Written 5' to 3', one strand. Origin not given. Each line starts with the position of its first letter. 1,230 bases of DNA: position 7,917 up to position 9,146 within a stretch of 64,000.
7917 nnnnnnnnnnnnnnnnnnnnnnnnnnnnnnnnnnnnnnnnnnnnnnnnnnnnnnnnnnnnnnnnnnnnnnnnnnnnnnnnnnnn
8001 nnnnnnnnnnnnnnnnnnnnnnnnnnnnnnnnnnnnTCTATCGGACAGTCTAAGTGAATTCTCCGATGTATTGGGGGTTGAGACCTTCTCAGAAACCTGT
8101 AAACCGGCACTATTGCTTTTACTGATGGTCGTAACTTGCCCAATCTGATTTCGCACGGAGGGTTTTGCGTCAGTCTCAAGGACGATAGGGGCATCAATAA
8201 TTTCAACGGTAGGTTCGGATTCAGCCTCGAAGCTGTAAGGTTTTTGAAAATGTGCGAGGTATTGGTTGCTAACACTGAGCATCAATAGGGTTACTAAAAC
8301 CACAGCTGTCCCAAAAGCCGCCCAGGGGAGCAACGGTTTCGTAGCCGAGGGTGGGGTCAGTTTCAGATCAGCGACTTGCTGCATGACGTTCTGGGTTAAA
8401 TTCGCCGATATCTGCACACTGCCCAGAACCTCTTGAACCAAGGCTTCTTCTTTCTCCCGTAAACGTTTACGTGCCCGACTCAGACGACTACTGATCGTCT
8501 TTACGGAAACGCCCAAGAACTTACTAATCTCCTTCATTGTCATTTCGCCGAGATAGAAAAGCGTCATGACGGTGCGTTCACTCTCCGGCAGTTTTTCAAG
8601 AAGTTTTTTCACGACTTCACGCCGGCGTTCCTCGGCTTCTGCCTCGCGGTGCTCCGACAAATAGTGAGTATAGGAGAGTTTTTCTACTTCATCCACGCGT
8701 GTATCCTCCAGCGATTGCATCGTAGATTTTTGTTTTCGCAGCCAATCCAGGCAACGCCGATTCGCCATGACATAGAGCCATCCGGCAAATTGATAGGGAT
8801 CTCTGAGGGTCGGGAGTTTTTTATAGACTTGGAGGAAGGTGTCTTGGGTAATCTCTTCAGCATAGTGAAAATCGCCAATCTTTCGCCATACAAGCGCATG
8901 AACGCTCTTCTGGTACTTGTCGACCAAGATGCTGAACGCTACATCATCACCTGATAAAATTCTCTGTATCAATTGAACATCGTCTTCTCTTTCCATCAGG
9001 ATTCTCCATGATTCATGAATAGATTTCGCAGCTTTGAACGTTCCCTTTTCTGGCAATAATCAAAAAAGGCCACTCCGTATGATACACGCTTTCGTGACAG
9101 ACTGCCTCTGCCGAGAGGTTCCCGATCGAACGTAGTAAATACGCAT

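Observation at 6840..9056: Single-polypeptide ECF sigma factor / TM helix / glycoside-hydrolase-like ectodomain (two copies: 6840..9056 and 21678..24425)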

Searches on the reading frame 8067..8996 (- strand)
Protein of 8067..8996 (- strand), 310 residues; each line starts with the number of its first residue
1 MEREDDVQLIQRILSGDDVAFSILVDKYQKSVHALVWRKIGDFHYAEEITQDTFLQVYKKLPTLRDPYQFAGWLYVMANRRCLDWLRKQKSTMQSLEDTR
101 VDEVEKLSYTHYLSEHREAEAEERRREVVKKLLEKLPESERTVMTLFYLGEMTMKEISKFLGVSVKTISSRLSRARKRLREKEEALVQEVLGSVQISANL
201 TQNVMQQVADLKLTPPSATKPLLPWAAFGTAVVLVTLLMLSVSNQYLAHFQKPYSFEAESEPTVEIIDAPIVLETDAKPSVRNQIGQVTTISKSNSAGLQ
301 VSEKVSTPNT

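Call 54: search_solved_structures(query=window:8097-8996:-, max_evalue=0.001)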
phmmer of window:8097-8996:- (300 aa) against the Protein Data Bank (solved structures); distinct sequences matched with E-value up to 0.001: 32.
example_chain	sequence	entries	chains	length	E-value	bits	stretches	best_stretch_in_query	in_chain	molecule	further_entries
5wuq_A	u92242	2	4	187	1.6e-21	80.2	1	10-182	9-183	ECF RNA polymerase sigma factor SigW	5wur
8z6g_B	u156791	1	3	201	5.7e-19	71.9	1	3-191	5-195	RNA polymerase sigma factor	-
6in7_B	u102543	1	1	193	1.7e-18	70.3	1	3-189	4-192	RNA polymerase sigma-H factor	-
1or7_A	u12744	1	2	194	4.4e-18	68.9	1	5-188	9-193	RNA polymerase sigma-E factor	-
6jbq_F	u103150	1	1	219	6.6e-18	68.4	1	5-188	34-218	ECF RNA polymerase sigma-E factor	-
4nqw_A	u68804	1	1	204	2.3e-15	60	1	8-180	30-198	ECF RNA polymerase sigma factor SigK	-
9m9d_F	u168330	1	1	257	1.3e-11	47.7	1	22-182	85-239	ECF RNA polymerase sigma factor SigE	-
9m9e_F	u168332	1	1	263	1.4e-11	47.6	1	22-182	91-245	ECF RNA polymerase sigma factor SigE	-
9m98_F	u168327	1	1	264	1.5e-11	47.6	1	22-182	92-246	ECF RNA polymerase sigma factor SigE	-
7qh5_A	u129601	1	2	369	3.6e-10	43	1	12-87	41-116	RNA polymerase sigma factor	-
2q1z_A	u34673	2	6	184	6.2e-10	42.2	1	3-181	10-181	RpoE, ECF SigE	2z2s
2map_A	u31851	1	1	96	1.1e-08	38.1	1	5-89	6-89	RNA polymerase sigma factor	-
2mao_A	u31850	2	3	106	1.3e-08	37.8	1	5-89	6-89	RNA polymerase sigma factor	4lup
5or5_A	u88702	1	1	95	5.8e-08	35.7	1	5-88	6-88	ECF RNA polymerase sigma-E factor,ECF RNA polymerase sigma factor SigW,ECF RNA polymerase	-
8jzt_A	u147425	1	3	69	7e-08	35.5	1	124-182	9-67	RNA polymerase sigma factor SigF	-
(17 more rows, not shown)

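Call 55: find_homologous_proteins(query=window:8067-8996:-, max_evalue=1e-20)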
Query window:8067-8996:- (310 aa): 1860 proteins with E <= 1e-20 among 4240 candidates; the best 120 are listed.
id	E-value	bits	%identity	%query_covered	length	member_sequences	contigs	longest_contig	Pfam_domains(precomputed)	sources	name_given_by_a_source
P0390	2.6e-167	573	85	100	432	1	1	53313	PF07638.18,PF04545.23,PF04542.21,PF08281.19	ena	-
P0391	1.3e-148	512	74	100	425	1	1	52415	PF07638.18,PF04545.23,PF12799.14,PF04542.21,PF08281.19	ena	-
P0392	1.1e-144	499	75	100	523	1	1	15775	PF23598.2,PF14580.13,PF07638.18,PF04545.23,PF12799.14,PF04542.21,PF13855.13,PF08281.19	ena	-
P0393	6.5e-141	487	73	100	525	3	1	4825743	PF07638.18,PF04545.23,PF12799.14,PF04542.21,PF08281.19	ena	-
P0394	5.7e-138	477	69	100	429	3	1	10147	PF07638.18,PF04545.23,PF12799.14,PF04542.21,PF08281.19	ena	-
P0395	1.5e-137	476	69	99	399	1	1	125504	PF07638.18,PF04545.23,PF04542.21,PF08281.19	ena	-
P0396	1.3e-136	473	69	100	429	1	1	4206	PF07638.18,PF04545.23,PF12799.14,PF04542.21,PF08281.19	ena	-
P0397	1.9e-134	465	70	99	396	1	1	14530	PF07638.18,PF04545.23,PF04542.21,PF08281.19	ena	-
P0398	4.3e-134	464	70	100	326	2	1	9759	PF07638.18,PF04545.23,PF04542.21,PF08281.19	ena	-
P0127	7.1e-134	464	70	99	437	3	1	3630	PF07638.18,PF04545.23,PF04542.21,PF08281.19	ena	-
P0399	9.4e-134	463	71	98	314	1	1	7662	PF07638.18,PF04545.23,PF04542.21,PF08281.19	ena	-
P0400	1.1e-133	463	68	100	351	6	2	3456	PF07638.18,PF04545.23,PF04542.21,PF08281.19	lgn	-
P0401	2.4e-133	462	68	100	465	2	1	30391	PF25852.1,PF07638.18,PF04545.23,PF04542.21,PF08281.19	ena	-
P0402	4.5e-133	461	67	99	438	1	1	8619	PF25852.1,PF07638.18,PF04545.23,PF04542.21,PF08281.19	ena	-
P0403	6.3e-133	460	70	100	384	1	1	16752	PF07638.18,PF04545.23,PF04542.21,PF08281.19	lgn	-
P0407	7.6e-132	457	69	98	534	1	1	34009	PF07638.18,PF04545.23,PF04542.21,PF08281.19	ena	-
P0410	5.6e-131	454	67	100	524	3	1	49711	PF07638.18,PF04545.23,PF04542.21,PF08281.19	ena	-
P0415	1.5e-129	449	68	94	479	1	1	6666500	PF04545.23,PF04542.21,PF08281.19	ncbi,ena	-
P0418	1.8e-129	449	68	100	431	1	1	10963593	PF04545.23,PF04542.21,PF08281.19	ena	-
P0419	2.3e-129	449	69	99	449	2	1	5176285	PF07494.18,PF07638.18,PF04545.23,PF04542.21,PF08281.19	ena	-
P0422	3.5e-129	448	66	100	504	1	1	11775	PF25852.1,PF07638.18,PF04545.23,PF04542.21,PF08281.19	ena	-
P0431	1.6e-128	446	66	100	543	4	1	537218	PF07638.18,PF04545.23,PF04542.21,PF08281.19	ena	-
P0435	5.4e-128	444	68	95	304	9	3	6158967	PF07638.18,PF04545.23,PF04542.21,PF08281.19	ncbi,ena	-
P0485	6.1e-125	434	64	100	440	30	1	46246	PF07638.18,PF04545.23,PF04542.21,PF08281.19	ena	-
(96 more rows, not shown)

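Call 58: search_protein_families(library=pfam, proteins=[P0401, P0422, P0419, P0407, P0410, P0431, P0435, P0415, P0418, P0485], max_evalue=0.001)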
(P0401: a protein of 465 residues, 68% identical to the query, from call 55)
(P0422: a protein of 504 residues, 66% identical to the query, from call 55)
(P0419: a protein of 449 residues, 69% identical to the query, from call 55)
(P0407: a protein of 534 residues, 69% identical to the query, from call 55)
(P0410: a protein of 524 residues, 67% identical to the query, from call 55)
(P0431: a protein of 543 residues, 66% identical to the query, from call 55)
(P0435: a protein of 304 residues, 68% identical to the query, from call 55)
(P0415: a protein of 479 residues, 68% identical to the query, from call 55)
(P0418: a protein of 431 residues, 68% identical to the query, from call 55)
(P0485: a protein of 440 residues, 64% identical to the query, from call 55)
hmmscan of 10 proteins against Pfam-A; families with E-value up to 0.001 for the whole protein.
P0401 (465 aa): 5 families
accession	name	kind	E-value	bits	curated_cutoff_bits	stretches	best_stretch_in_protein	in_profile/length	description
PF08281.18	Sigma70_r4_2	-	4.4e-16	58.7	25.7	1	126-178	2-54/54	Sigma-70, region 4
PF04542.20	Sigma70_r2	-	1.1e-14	54.4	24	1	23-89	1-69/71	Sigma-70 region 2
PF04545.22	Sigma70_r4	-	9.4e-14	51.1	24.1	1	131-180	1-50/50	Sigma-70, region 4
PF07638.17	Sigma70_ECF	-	1.2e-07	32.2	21.1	1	7-181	6-182/185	ECF sigma factor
PF15902.12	Sortilin-Vps10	-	0.0001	21.7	33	1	390-461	2-67/446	Sortilin, neurotensin receptor 3,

P0422 (504 aa): 6 families
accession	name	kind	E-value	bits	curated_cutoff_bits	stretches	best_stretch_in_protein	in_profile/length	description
PF08281.18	Sigma70_r4_2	-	3.4e-16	59.1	25.7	1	127-179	2-54/54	Sigma-70, region 4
PF04545.22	Sigma70_r4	-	2.8e-14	52.8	24.1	1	132-180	1-49/50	Sigma-70, region 4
PF04542.20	Sigma70_r2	-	5.9e-13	48.9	24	1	24-90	1-69/71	Sigma-70 region 2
PF07638.17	Sigma70_ECF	-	1.3e-06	28.9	21.1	1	7-182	5-182/185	ECF sigma factor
PF15902.12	Sortilin-Vps10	-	4.8e-05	22.8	33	1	391-451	2-61/446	Sortilin, neurotensin receptor 3,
PF23366.1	Beta-prop_HVO_0234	-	0.0006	19.9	27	0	433-496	132-187/274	HVO_0234-like, beta propeller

P0419 (449 aa): 5 families
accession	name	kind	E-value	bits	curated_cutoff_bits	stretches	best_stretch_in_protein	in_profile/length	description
PF08281.18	Sigma70_r4_2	-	2e-16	59.8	25.7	1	127-179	2-54/54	Sigma-70, region 4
PF04542.20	Sigma70_r2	-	3.9e-16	59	24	1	24-90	1-69/71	Sigma-70 region 2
PF07494.17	Reg_prop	-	1.1e-15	56.2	20.4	2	422-444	1-23/24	Two component regulator propeller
PF04545.22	Sigma70_r4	-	6.7e-14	51.6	24.1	1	132-181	1-50/50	Sigma-70, region 4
PF07638.17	Sigma70_ECF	-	4.9e-07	30.3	21.1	1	8-182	6-182/185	ECF sigma factor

P0407 (534 aa): 6 families
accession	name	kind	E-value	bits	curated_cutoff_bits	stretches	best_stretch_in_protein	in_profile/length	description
PF08281.18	Sigma70_r4_2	-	1.7e-15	56.9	25.7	1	126-178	2-54/54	Sigma-70, region 4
PF04542.20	Sigma70_r2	-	2.4e-13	50.1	24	1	23-87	1-67/71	Sigma-70 region 2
PF04545.22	Sigma70_r4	-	6.1e-12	45.3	24.1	1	131-180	1-50/50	Sigma-70, region 4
PF07638.17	Sigma70_ECF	-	4.1e-07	30.5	21.1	1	7-182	6-183/185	ECF sigma factor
PF15902.12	Sortilin-Vps10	-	0.00021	20.6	33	1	391-456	2-61/446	Sortilin, neurotensin receptor 3,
PF02012.26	BNR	-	0.00098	19.2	27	0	394-403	2-11/12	BNR/Asp-box repeat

P0410 (524 aa): 4 families
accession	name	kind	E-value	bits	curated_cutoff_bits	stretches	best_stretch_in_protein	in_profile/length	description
PF08281.18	Sigma70_r4_2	-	7.7e-17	61.1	25.7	1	128-179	3-54/54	Sigma-70, region 4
PF04542.20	Sigma70_r2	-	2.7e-11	43.5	24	1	24-90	1-69/71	Sigma-70 region 2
PF04545.22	Sigma70_r4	-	3e-11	43.1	24.1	1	132-179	1-48/50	Sigma-70, region 4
PF07638.17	Sigma70_ECF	-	2.7e-07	31.1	21.1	1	8-183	6-183/185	ECF sigma factor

P0431 (543 aa): 4 families
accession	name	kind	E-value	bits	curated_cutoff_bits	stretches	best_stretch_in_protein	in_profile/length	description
PF08281.18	Sigma70_r4_2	-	4e-16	58.8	25.7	1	127-179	2-54/54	Sigma-70, region 4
PF04545.22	Sigma70_r4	-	2.6e-13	49.7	24.1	1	132-180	1-49/50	Sigma-70, region 4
PF04542.20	Sigma70_r2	-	1.4e-12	47.6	24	1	24-90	1-69/71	Sigma-70 region 2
PF07638.17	Sigma70_ECF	-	7.4e-08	32.9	21.1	1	8-182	6-182/185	ECF sigma factor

P0435 (304 aa): 4 families
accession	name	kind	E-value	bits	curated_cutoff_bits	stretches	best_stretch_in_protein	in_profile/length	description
PF08281.18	Sigma70_r4_2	-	1.3e-14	54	25.7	1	128-178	4-54/54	Sigma-70, region 4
PF04542.20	Sigma70_r2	-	1.6e-14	53.8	24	1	23-89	1-69/71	Sigma-70 region 2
PF04545.22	Sigma70_r4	-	1.5e-11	44.1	24.1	1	131-179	1-49/50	Sigma-70, region 4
PF07638.17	Sigma70_ECF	-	1.3e-05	25.6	21.1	1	7-182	6-183/185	ECF sigma factor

P0415 (479 aa): 4 families
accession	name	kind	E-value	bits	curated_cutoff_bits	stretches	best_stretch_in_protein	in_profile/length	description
PF08281.18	Sigma70_r4_2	-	2.4e-15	56.3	25.7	1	128-178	4-54/54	Sigma-70, region 4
PF04542.20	Sigma70_r2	-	1e-12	48.1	24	1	23-89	1-69/71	Sigma-70 region 2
PF04545.22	Sigma70_r4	-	4.5e-10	39.3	24.1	1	131-179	1-49/50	Sigma-70, region 4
PF07638.17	Sigma70_ECF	-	0.00024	21.5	21.1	0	7-182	6-183/185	ECF sigma factor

P0418 (431 aa): 4 families
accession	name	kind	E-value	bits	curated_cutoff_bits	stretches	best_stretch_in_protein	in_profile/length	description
PF08281.18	Sigma70_r4_2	-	1.1e-17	63.8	25.7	1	126-178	2-54/54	Sigma-70, region 4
PF04542.20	Sigma70_r2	-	1e-13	51.3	24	1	23-89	1-69/71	Sigma-70 region 2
PF04545.22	Sigma70_r4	-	3e-12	46.3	24.1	1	132-180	2-50/50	Sigma-70, region 4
PF07638.17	Sigma70_ECF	-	2.7e-05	24.6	21.1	1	7-180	6-181/185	ECF sigma factor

P0485 (440 aa): 4 families
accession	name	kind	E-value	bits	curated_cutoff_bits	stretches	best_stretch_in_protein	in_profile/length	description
PF08281.18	Sigma70_r4_2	-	2.7e-15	56.2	25.7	1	126-178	2-54/54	Sigma-70, region 4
PF04542.20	Sigma70_r2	-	4.9e-11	42.7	24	1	23-89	1-69/71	Sigma-70 region 2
PF04545.22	Sigma70_r4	-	6.6e-11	42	24.1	1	131-180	1-50/50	Sigma-70, region 4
PF07638.17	Sigma70_ECF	-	5.3e-07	30.1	21.1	1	7-181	6-182/185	ECF sigma factor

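Call 61: predict_structure(alignment_id=A2)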
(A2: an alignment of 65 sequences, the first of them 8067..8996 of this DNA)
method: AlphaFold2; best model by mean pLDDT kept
length: 310 residues; sequences in the alignment: 65
mean_pLDDT: 67.7   pTM: 0.57
mean pLDDT of the five models: 67.7, 66.3, 62.2, 58.7, 49.9
residues with pLDDT >= 90: 76; 70-90: 88; 50-70: 33; < 50: 113
segments of 3 or more residues with pLDDT < 50: 102-118, 215-220, 222-231, 237-256, 258-307
pLDDT, mean of each block of 10 residues (from residue 1): 74 88 91 89 82 91 89 92 83 52 45 47 71 88 90 91 94 91 79 68 81 50 47 49 44 44 39 37 36 36 41
secondary structure, 60 per line:
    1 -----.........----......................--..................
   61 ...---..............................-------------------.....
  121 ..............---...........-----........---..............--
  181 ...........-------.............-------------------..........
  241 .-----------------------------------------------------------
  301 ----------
elements in order: H6-14 H19-40 H43-63 H67-96 H116-134 H138-148 H154-161 H165-178 H181-191 H199-211 H231-241

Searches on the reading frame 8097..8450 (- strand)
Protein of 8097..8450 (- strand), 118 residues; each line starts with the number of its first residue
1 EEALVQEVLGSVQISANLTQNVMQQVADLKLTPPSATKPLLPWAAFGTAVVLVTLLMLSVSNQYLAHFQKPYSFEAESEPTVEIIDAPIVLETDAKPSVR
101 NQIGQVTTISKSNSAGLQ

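Call 29: search_protein_representatives(protein=window:8097-8450:-)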
Query: 118 residues. Proteins with E-value up to 0.001 (for the whole library): 252; up to 1e-10: 195; up to 1e-30: 29. The best 150 are listed.
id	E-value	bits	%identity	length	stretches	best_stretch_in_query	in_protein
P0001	3.9e-64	229.6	98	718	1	1-118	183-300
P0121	1.0e-38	148.0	64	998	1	1-118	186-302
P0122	1.5e-38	147.5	63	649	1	1-118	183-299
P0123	3.1e-38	146.4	61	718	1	2-118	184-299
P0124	3.5e-38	146.3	66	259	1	1-107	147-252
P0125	4.2e-38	146.0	63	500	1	1-117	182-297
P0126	5.0e-38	145.8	60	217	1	2-117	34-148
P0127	1.6e-37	144.1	65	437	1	1-115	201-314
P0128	1.7e-37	144.1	61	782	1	2-118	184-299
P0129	6.7e-37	142.1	64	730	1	2-118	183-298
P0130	7.0e-37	142.1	69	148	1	1-101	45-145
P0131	8.5e-37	141.8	63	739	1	1-113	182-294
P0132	1.3e-36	141.3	62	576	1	2-109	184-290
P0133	2.6e-36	140.2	60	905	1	2-118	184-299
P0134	8.0e-36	138.7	59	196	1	1-117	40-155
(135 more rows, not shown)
